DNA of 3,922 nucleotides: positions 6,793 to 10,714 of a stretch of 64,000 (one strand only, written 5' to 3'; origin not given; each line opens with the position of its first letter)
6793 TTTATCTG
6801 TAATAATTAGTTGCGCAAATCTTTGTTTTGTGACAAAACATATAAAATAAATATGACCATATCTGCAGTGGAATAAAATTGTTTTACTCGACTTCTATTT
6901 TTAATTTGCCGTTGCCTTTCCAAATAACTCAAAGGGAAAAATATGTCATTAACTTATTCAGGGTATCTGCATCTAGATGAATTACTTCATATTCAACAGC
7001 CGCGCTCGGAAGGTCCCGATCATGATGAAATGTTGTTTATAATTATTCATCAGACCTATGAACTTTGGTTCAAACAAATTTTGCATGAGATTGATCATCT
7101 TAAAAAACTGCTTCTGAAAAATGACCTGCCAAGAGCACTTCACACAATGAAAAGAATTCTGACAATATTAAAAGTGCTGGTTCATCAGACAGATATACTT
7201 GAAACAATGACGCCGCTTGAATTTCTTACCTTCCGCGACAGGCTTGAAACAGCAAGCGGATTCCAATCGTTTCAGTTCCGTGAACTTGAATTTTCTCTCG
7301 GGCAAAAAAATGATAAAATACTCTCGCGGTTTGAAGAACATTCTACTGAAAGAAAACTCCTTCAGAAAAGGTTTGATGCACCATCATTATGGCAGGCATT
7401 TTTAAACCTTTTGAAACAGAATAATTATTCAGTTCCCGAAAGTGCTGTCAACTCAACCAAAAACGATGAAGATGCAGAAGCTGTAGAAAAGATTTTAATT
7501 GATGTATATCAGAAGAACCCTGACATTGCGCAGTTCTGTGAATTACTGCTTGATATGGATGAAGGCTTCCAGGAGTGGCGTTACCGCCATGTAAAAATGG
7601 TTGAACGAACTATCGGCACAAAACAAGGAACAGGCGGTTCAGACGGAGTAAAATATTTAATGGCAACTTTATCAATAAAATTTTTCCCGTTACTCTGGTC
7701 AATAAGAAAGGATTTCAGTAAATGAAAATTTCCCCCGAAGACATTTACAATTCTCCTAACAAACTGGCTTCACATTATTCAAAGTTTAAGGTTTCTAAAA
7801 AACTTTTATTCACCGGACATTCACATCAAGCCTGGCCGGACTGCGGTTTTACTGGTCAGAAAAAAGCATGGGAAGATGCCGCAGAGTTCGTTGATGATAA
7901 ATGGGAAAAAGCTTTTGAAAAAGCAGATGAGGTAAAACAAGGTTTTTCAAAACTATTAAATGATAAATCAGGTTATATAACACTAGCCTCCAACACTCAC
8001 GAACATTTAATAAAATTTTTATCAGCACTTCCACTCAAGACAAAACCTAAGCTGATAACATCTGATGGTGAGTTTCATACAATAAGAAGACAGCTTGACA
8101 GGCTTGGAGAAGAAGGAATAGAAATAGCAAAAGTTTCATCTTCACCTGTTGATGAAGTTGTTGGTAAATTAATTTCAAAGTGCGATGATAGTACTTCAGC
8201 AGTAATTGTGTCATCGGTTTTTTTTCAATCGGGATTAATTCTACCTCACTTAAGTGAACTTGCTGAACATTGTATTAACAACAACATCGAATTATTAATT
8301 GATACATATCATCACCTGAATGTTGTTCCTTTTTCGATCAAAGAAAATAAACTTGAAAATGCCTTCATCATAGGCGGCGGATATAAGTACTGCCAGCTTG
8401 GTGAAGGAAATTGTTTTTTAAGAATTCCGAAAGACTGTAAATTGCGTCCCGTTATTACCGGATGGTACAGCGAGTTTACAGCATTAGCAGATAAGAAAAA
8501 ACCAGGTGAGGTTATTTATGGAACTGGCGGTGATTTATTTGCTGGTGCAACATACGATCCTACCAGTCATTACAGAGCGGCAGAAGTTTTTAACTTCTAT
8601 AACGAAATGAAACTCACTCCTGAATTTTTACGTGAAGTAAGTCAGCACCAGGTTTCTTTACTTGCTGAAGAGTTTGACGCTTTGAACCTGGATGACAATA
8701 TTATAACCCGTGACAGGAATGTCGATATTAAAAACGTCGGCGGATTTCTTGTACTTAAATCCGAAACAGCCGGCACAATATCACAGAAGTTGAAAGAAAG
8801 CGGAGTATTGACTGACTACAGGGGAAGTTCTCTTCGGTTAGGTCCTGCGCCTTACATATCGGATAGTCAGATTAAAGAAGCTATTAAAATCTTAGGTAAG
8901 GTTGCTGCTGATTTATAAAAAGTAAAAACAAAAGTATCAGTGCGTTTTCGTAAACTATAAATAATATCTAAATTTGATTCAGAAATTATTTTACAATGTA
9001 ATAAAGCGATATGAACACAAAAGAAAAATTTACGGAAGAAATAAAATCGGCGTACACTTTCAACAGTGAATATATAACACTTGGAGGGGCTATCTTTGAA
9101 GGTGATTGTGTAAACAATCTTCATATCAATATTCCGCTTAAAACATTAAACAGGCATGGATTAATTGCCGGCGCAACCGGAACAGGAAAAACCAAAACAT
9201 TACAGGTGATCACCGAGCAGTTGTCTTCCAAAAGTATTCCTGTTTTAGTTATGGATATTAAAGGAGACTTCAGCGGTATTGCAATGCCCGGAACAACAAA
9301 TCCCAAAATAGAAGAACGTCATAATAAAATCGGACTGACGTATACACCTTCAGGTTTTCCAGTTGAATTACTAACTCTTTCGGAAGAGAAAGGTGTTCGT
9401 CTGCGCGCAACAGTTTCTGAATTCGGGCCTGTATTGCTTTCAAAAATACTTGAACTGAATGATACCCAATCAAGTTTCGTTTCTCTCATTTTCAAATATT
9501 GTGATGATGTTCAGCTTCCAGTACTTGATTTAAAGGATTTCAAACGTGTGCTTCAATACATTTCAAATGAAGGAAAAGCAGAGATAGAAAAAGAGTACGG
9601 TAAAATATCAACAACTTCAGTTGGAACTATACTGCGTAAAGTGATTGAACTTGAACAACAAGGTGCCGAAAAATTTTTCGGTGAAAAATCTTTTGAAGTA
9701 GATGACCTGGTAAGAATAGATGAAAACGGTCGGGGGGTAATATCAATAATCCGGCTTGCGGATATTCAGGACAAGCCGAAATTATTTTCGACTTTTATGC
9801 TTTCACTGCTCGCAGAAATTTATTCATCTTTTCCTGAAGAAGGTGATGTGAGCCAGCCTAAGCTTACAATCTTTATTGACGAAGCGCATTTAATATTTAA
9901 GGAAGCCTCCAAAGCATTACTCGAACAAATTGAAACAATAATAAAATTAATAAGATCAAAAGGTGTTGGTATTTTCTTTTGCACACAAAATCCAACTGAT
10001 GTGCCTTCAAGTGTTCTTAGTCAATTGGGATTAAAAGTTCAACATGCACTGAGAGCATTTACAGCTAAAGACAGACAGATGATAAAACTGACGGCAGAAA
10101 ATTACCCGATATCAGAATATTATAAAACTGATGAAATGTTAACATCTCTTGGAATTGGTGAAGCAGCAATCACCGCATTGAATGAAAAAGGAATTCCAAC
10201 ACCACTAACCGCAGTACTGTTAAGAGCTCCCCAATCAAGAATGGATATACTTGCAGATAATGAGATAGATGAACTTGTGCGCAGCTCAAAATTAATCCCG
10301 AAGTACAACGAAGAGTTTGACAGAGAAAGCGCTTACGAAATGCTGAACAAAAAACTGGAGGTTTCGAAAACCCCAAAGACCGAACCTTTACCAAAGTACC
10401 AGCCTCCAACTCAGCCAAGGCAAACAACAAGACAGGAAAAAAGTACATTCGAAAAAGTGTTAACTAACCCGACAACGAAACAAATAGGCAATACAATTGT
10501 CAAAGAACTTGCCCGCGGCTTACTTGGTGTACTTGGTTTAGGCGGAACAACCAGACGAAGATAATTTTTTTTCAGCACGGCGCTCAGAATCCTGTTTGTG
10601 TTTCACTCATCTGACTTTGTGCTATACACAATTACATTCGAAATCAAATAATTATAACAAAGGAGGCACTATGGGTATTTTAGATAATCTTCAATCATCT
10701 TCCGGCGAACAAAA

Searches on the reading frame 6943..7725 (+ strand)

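Call 59: search_protein_families(library=pfam, proteins=[window:6943-7725:+], max_evalue=0.00001)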
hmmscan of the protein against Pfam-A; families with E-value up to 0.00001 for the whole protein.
window:6943-7725:+ (260 aa): 1 family
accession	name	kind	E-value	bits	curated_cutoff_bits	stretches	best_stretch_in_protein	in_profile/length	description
PF03301.18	Trp_dioxygenase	-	2.2e-64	218.5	34.9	2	3-147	15-172/346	Tryptophan 2,3-dioxygenase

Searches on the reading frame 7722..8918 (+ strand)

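Call 59: search_protein_families(library=pfam, proteins=[window:7722-8918:+], max_evalue=0.00001)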
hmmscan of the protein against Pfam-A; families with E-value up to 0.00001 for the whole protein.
window:7722-8918:+ (398 aa): 1 family
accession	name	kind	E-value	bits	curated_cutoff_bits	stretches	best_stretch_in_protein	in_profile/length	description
PF22580.2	KYNU_C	-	4.2e-07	30.3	27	1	333-391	30-90/90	Kynureninase C-terminal domain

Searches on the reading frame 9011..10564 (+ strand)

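Call 59: search_protein_families(library=pfam, proteins=[window:9011-10564:+], max_evalue=0.00001)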
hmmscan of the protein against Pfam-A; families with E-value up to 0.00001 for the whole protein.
window:9011-10564:+ (517 aa): 4 families
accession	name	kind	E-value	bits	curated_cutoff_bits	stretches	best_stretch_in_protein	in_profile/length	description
PF05872.18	HerA_C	-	5.8e-173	576.6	22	1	36-509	10-498/502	Helicase HerA-like C-terminal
PF01935.23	DUF87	-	2.2e-13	51.3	23.2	1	40-254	15-206/220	Helicase HerA, central domain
PF13401.12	AAA_22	-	3.9e-06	27.6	27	0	48-86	6-44/130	AAA domain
PF10412.15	TrwB_AAD_bind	-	6.6e-06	25.7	20.5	0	39-87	7-55/387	Type IV secretion-system coupling protein DNA-binding domain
